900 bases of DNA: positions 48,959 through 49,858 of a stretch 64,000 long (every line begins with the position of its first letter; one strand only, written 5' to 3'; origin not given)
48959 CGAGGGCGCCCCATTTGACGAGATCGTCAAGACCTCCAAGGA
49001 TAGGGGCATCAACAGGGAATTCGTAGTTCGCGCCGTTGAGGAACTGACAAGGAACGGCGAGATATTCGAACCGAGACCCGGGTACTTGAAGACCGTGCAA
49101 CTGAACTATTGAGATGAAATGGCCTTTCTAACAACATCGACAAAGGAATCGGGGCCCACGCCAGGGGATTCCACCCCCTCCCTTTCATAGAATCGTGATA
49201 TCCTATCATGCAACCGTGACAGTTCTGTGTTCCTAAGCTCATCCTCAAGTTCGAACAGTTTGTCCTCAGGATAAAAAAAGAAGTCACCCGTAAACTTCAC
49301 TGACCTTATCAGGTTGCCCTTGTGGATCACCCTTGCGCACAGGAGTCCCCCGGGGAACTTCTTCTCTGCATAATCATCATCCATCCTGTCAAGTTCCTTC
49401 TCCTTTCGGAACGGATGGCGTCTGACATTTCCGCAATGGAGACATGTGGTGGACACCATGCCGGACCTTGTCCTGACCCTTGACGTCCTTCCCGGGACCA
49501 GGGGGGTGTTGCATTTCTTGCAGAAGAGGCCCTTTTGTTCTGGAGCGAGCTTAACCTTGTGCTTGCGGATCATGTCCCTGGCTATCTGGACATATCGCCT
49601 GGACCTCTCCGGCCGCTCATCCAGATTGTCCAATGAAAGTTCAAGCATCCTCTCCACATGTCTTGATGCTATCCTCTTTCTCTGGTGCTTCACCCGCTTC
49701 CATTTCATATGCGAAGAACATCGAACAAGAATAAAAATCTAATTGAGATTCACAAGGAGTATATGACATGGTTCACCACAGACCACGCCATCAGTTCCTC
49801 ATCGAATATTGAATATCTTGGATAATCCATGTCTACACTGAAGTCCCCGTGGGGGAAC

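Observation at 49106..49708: In-frame fusion of RNase P subunit Rpp21 with an LplB-like (lipoate-protein ligase C-terminal) domain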

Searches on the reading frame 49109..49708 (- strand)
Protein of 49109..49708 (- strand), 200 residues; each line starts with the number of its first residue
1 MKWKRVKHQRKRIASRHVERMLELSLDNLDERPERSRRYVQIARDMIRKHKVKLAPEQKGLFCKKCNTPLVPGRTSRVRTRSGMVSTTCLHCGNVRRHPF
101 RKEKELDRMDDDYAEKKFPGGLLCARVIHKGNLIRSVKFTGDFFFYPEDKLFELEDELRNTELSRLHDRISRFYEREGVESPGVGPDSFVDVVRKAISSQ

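Call 3: search_protein_families(library=pfam, proteins=[window:49109-49708:-], max_evalue=1)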
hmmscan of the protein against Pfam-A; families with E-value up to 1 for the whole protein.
window:49109-49708:- (200 aa): 6 families
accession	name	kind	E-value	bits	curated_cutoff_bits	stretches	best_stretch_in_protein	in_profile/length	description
PF04032.22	Rpr2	-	1e-14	54.9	29.3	1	29-93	14-90/90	RNAse P Rpr2/Rpp21/SNM1 subunit domain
PF10437.14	Lip_prot_lig_C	-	2.9e-05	24.4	24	1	114-165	8-57/85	Bacterial lipoate protein ligase C-terminus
PF12773.13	DZR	-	0.018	15.6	27.3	1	59-95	11-33/45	Double zinc ribbon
PF16919.11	PknG_rubred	-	0.15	12.5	28.5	1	56-94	33-66/74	Protein kinase G rubredoxin domain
PF13240.11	Zn_Ribbon_1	-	0.3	11.4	25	0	62-73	1-12/23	zinc-ribbon domain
PF25122.1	DUF7815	-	0.37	11.2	25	0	83-94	15-26/27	Domain of unknown function (DUF7815)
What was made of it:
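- On Rpr2/Rpp21 (RNase P protein component 4): 54.9 bits against 29.3, residues 29-93 (call 3).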

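Call 4: search_protein_families(library=ncbifam, proteins=[window:49109-49708:-], max_evalue=1)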
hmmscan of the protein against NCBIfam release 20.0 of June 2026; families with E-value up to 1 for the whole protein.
window:49109-49708:- (200 aa): 5 families
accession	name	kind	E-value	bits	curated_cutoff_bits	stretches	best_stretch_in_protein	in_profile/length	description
NF003045.0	PRK03954.1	equivalog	1.1e-23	83.6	162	1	4-108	8-115/121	ribonuclease P protein component 4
NF053749.1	LplB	equivalog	3.2e-14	52.9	65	1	115-197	2-86/86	lipoate-protein ligase small subunit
NF053751.1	LplAB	exception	0.0015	17.6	550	1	115-198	3-90/348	lipoate-protein ligase LplAB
TIGR00545.2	lipoyltrans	equivalog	0.032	13.2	280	1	114-165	250-299/328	lipoate--protein ligase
NF053790.1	LplA_LipA_fuse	exception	0.082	11.4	800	1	115-165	246-296/606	bifunctional lipoate--protein ligase/lipoyl synthase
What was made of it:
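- On Rpr2/Rpp21 (RNase P protein component 4): 83.6 bits against a cut-off of 162, although profile positions 8-115 of 121 are covered (call 4).
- Closest known: Archaeal RNase P protein Rpp21 / Rnp4. Different: It scores below the NCBIfam equivalog cut-off (83.6 against 162, call 4).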

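Call 5: find_homologous_proteins(query=window:49109-49708:-)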
Query window:49109-49708:- (200 aa): 7 proteins with E <= 0.001 among 94 candidates.
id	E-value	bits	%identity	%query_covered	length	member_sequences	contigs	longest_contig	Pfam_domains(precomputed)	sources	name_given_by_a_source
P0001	1.2e-130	451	100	100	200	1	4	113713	PF04032.23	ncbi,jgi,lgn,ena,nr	ncbi:MAG TPA: lipoate protein ligase C-terminal domain-containing protein [Candidatus Methanofastidi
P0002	7.1e-90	318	67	100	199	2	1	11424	PF10437.15,PF04032.23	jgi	-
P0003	9.4e-85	301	66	100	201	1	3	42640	PF10437.15,PF04032.23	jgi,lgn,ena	-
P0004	5.1e-72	260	54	100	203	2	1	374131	PF10437.15,PF04032.23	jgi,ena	-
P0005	6.0e-72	260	58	100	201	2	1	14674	PF10437.15,PF04032.23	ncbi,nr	ncbi:MAG: hypothetical protein JW825_00675 [Candidatus Methanofastidiosa archaeon]|nr:hypothetical p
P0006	1.3e-67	245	54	97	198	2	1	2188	PF10437.15,PF04032.23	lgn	-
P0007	5.5e-50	188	66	62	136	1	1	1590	PF04032.23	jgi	jgi:ribonuclease P protein subunit RPR2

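Call 10: find_encoding_contigs(protein=P0004, flank=10000, max_places=3)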
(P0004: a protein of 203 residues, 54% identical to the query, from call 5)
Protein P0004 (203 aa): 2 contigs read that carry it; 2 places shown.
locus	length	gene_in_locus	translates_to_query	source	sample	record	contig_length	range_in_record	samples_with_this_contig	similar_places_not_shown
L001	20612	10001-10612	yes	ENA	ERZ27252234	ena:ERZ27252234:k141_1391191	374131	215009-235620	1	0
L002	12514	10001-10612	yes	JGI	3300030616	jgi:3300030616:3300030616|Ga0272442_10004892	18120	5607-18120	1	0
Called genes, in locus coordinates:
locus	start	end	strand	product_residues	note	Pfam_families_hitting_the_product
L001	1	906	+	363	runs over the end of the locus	PF13183:Fer4_8, PF13187:Fer4_9 (weak), PF13534:Fer4_17 (weak), PF02754:CCG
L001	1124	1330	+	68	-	-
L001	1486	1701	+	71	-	-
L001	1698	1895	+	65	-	-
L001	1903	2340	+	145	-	PF12802:MarR_2 (weak), PF01047:MarR (weak)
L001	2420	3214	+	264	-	PF00174:Oxidored_molyb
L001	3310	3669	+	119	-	-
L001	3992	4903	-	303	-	-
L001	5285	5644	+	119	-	-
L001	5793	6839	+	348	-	PF04055:Radical_SAM, PF26257:DUF8061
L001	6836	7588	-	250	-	PF01209:Ubie_methyltran, PF13489:Methyltransf_23 (weak), PF13847:Methyltransf_31, PF08241:Methyltransf_11, PF08242:Methyltransf_12, PF13649:Methyltransf_25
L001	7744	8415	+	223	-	PF02517:Rce1-like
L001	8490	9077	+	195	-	-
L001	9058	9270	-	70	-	PF05239:PRC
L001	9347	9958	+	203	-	PF03587:EMG1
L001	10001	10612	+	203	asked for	PF04032:Rpr2, PF10437:Lip_prot_lig_C (weak)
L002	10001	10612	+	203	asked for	PF04032:Rpr2, PF10437:Lip_prot_lig_C (weak)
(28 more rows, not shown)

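Call 16: search_solved_structures(query=window:49109-49708:-, max_evalue=1, show_alignments=3)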
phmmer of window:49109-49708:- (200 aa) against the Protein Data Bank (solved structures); distinct sequences matched with E-value up to 1: 6.
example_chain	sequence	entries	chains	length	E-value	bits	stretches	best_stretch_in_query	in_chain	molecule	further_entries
2k3r_A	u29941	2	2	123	1.7e-15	60.6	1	7-108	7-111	Ribonuclease P protein component 4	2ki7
1x0t_A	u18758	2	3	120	3.2e-15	59.7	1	7-106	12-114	Ribonuclease P protein component 4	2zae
3r07_C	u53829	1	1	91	5.4e-13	52.4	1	119-194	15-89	Putative lipoate-protein ligase A subunit 2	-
6k0a_G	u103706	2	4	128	1.2e-11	48.1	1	6-108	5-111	Ribonuclease P protein component 4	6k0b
6agb_K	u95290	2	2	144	0.016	18.2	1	32-99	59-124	Ribonuclease P protein subunit RPR2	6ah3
6ahr_K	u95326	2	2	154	0.13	15.3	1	33-97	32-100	Ribonuclease P protein subunit p21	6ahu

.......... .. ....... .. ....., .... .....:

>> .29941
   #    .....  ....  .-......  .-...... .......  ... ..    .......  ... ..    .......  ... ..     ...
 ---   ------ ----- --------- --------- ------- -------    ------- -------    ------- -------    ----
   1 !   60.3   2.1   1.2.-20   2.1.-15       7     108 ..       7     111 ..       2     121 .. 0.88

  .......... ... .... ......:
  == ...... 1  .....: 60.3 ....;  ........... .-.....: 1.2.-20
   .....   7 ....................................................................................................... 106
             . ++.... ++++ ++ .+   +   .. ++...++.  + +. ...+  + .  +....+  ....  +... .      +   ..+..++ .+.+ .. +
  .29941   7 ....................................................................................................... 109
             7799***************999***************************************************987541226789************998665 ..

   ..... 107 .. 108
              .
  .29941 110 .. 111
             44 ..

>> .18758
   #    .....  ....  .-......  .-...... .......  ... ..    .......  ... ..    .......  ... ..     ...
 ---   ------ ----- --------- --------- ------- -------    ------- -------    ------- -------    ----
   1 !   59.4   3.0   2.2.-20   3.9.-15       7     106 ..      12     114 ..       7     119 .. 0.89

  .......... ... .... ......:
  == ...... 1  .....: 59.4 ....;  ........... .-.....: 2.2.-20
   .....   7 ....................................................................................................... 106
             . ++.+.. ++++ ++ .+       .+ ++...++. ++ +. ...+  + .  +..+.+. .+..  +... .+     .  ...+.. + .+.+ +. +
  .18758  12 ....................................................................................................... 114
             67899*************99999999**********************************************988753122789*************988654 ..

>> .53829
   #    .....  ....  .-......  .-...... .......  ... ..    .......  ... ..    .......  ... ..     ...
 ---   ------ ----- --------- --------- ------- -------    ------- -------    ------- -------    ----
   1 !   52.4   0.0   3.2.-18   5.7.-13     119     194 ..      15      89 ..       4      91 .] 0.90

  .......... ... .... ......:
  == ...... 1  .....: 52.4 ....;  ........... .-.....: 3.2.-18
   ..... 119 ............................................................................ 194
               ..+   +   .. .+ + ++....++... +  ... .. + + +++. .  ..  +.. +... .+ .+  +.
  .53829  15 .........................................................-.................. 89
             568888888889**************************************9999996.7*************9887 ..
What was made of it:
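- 49385..49708 (-): Rpp21/Rpr2 (RNase P protein component 4) domain, residues 1-108: two long basic helices followed by a zinc ribbon. PDB 2k3r and 1x0t at E~1e-15 (call 16).
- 49115..49372 (-): LplB-type domain (lipoate-protein ligase small subunit / Lip_prot_lig_C), residues ~113-198, with a beta3-alpha3 fold. PDB 3r07_C at E=5e-13 (call 16).
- On LplB (lipoate-protein ligase small subunit; Lip_prot_lig_C): T. acidophilum LplB 3r07_C: phmmer E=5e-13 (call 16).
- Checked: Solved structures (call 16).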

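Call 17: search_protein_representatives(alignment_id=A2)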
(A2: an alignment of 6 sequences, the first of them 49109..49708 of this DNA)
Query: 6 sequences, 201 profile positions. Proteins with E-value up to 0.001 (for the whole library): 2681; up to 1e-10: 653; up to 1e-30: 5. The best 150 are listed.
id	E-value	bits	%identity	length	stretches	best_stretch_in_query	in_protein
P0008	4.0e-70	251.8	-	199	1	1-197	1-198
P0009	3.9e-62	225.8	-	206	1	1-198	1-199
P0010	3.8e-61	222.5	-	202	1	1-198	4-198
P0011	1.2e-56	207.9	-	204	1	1-199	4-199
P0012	1.7e-56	207.3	-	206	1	1-197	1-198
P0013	9.7e-27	110.2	-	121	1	1-115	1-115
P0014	4.6e-25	104.7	-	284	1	6-109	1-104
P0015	4.3e-24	101.6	-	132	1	4-111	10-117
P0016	2.9e-23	98.8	-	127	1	5-113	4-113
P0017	8.9e-23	97.3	-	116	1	9-111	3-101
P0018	3.0e-22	95.6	-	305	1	9-113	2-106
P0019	3.0e-22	95.5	-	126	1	7-110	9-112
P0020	3.3e-22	95.4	-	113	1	11-109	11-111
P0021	4.2e-22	95.1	-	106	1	7-104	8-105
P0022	8.6e-22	94.1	-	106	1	2-103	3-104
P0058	1.7e-18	83.3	-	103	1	114-194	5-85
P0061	1.9e-18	83.1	-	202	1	11-111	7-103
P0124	1.5e-16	77.0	-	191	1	11-107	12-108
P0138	3.2e-16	75.9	-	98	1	114-198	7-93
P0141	3.6e-16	75.7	-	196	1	12-109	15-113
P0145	5.1e-16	75.2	-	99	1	119-198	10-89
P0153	9.3e-16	74.4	-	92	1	121-199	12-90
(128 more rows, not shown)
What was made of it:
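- Every other listed hit (the best 150) is a single-domain hit at E>=1e-26 (call 17).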

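Call 18: find_related_loci(query=A2, collection=genome_contigs, flank=10000)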
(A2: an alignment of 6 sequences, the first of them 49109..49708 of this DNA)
Query A2 (200 aa) in genome_contigs; peptide patterns used: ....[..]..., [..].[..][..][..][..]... (x = any residue, [..] = any of these).
364 stretches matched a pattern; 224 encode a relative of the query (tblastn E <= 1e-3); the best 80 are kept; 80 distinct loci.
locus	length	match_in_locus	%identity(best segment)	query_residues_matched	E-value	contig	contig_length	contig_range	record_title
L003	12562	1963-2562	58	1-200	6e-76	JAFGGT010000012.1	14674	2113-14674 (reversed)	MAG: Candidatus Methanofastidiosia archaeon isolate Zod_Metabat.1406 k87_275458, whole genome shotgun sequence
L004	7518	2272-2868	48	1-198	2e-62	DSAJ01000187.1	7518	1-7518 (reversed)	MAG TPA_asm: Methanomicrobia archaeon isolate SpSt-1146 Ga0129302_1006196, whole genome shotgun sequence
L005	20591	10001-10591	46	1-196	3e-58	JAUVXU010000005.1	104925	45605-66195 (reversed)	MAG: Methanomicrobia archaeon isolate CSMAG_1224 CSMAG_1224_k141_269805_length_104925_cov_9.9952, whole genome shotgun s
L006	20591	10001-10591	46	1-196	9e-57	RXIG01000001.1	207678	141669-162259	MAG: archaeon isolate NM3 k119_4967_flag_0_multi_49.3860_len_207678, whole genome shotgun sequence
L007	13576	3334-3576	43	117-197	4e-17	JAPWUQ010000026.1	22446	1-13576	MAG: Anaerolineae bacterium isolate RSWS7 scaffold_290_c1, whole genome shotgun sequence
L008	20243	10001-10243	44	117-197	8e-17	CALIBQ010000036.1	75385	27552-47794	MAG: uncultured Anaerolineae bacterium isolate S1_Bin_MAXBIN__192_1 genome assembly, contig: c_000000549120, whole genom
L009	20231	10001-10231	45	117-193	2e-16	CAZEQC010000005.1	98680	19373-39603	MAG TPA_asm: uncultured Anaerolineales bacterium isolate binchicken_co15_221 genome assembly, contig: NODE_25_length_986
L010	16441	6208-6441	41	117-194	2e-15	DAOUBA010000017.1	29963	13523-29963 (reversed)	MAG TPA_asm: Anaerolineae bacterium isolate H67_700 k125_589449, whole genome shotgun sequence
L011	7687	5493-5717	49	116-190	6e-16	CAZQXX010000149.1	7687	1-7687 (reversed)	MAG TPA_asm: uncultured Anaerolineales bacterium isolate SRP319275_co2_291 genome assembly, contig: NODE_10168_length_76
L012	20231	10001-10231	44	117-193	2e-15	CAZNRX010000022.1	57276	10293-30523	MAG TPA_asm: uncultured Anaerolineales bacterium isolate binchicken_co17_270 genome assembly, contig: NODE_1701_length_5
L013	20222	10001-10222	46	116-189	3e-15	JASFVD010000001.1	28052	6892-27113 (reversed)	MAG: Anaerolineae bacterium isolate D1105M20metaG_Bin_119 D1105M20metaG_FD_scaffold_332_c1, whole genome shotgun sequenc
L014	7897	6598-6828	45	117-193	4e-15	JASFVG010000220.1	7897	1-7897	MAG: Anaerolineae bacterium isolate D1105M20metaG_Bin_199 D1105M20metaG_FD_scaffold_2920_c1, whole genome shotgun sequen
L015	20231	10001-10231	40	117-193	4e-15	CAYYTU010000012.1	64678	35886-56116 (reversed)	MAG TPA_asm: uncultured Anaerolineales bacterium isolate binchicken_co17_286 genome assembly, contig: NODE_1404_length_6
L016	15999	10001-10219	45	117-189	5e-15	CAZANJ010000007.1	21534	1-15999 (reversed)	MAG TPA_asm: uncultured Anaerolineales bacterium isolate binchicken_co8_337 genome assembly, contig: NODE_3849_length_21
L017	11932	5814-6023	46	117-186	7e-15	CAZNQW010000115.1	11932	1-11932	MAG TPA_asm: uncultured Anaerolineaceae bacterium isolate binchicken_co43_366 genome assembly, contig: NODE_9641_length_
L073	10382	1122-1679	26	10-197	3e-8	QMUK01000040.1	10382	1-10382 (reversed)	MAG: Thermococci archaeon isolate B88_G9 B88_Guay9_scaffold_07790, whole genome shotgun sequence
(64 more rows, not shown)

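Call 20: predict_structure(alignment_id=A2)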
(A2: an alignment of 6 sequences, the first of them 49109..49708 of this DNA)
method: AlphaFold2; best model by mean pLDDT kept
length: 200 residues; sequences in the alignment: 6
mean_pLDDT: 83.5   pTM: 0.46
mean pLDDT of the five models: 83.5, 83.6, 83.0, 82.1, 80.0
residues with pLDDT >= 90: 43; 70-90: 138; 50-70: 18; < 50: 1
segments of 3 or more residues with pLDDT < 50: none
pLDDT, mean of each block of 10 residues (from residue 1): 79 91 90 91 92 80 88 82 83 83 60 86 87 87 71 87 89 81 82 82
secondary structure, 60 per line:
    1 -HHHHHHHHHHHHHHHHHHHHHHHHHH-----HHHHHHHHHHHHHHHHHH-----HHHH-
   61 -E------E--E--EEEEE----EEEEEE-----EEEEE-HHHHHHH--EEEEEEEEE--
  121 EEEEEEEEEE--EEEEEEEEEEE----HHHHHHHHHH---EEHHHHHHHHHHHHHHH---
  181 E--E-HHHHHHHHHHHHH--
elements in order: H2-27 H33-50 H56-59 E75-79 E84-89 E95-99 H101-107 E110-118 E121-130 E133-143 H148-157 H163-177 H186-198
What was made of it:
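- On Rpr2/Rpp21 (RNase P protein component 4): AF2 helices at 2-27 and 33-50, strands at 75-99 (call 20).
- AF2 gives no confident packing between the domains (pTM 0.46, call 20).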

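Call 33: find_encoding_contigs(protein=window:49109-49708:-, flank=10000, max_places=4)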
Protein window:49109-49708:- (200 aa): 8 contigs read that carry it; 4 places shown.
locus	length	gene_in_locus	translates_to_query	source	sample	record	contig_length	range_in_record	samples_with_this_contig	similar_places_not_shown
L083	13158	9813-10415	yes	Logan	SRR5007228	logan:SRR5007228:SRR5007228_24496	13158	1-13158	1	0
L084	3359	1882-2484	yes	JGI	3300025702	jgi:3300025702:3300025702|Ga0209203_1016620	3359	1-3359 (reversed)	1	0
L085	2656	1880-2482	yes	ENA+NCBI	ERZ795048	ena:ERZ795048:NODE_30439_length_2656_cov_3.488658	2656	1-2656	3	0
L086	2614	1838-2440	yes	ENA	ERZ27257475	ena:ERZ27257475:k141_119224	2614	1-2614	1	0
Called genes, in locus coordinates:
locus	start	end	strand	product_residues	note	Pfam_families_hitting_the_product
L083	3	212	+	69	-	?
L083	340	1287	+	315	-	PF08279:HTH_11, PF12802:MarR_2 (weak), PF03099:BPL_LplA_LipB, PF02237:BPL_C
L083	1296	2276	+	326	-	PF01555:N6_N4_Mtase (faint), PF02384:N6_Mtase (faint), PF01170:UPF0020, PF11599:AviRa (faint), PF09445:Methyltransf_15 (weak)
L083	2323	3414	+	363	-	PF13183:Fer4_8, PF02754:CCG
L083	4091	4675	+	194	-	PF01965:DJ-1_PfpI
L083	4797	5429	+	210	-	-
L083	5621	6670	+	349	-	PF04055:Radical_SAM, PF26257:DUF8061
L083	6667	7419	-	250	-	PF01209:Ubie_methyltran, PF13847:Methyltransf_31, PF08241:Methyltransf_11, PF08242:Methyltransf_12, PF13649:Methyltransf_25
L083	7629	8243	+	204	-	PF02517:Rce1-like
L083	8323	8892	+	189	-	-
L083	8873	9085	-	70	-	PF05239:PRC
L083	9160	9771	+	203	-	PF03587:EMG1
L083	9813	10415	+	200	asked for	PF04032:Rpr2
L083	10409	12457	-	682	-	PF14551:MCM_N, PF17207:MCM_OB, PF00493:MCM, PF01078:Mg_chelatase (faint), PF07728:AAA_5, PF17855:MCM_lid, PF21120: (weak)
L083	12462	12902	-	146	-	PF27418:GINS23_N (weak)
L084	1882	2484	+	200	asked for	PF04032:Rpr2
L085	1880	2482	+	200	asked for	PF04032:Rpr2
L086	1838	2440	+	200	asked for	PF04032:Rpr2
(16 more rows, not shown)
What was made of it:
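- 49106..49708 (-): Whole fusion ORF, 200 aa. ATG start at 49706-49708, TAG stop at 49106-49108. The identical protein is found on 8 contigs from at least 4 assemblies (call 33).
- The identical ORF appears in Logan, JGI and two ENA assemblies (call 33). The identical ORF is found in at least 4 independent assemblies (call 33).
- Tried and rejected: The identical ORF occurs in independent assemblies and diverged homologues keep the frame (calls 33, 5, 17).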

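Call 47: find_encoding_contigs(protein=P0007, flank=3000, max_places=2)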
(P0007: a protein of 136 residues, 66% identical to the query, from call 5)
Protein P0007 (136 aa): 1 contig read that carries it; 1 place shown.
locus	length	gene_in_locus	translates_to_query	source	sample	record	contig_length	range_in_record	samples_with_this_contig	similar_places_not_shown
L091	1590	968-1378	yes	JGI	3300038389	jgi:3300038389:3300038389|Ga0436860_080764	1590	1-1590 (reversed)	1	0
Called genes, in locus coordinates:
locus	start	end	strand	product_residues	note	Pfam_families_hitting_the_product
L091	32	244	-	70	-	PF05239:PRC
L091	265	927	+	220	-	PF03587:EMG1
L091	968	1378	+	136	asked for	PF04032:Rpr2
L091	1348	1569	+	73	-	-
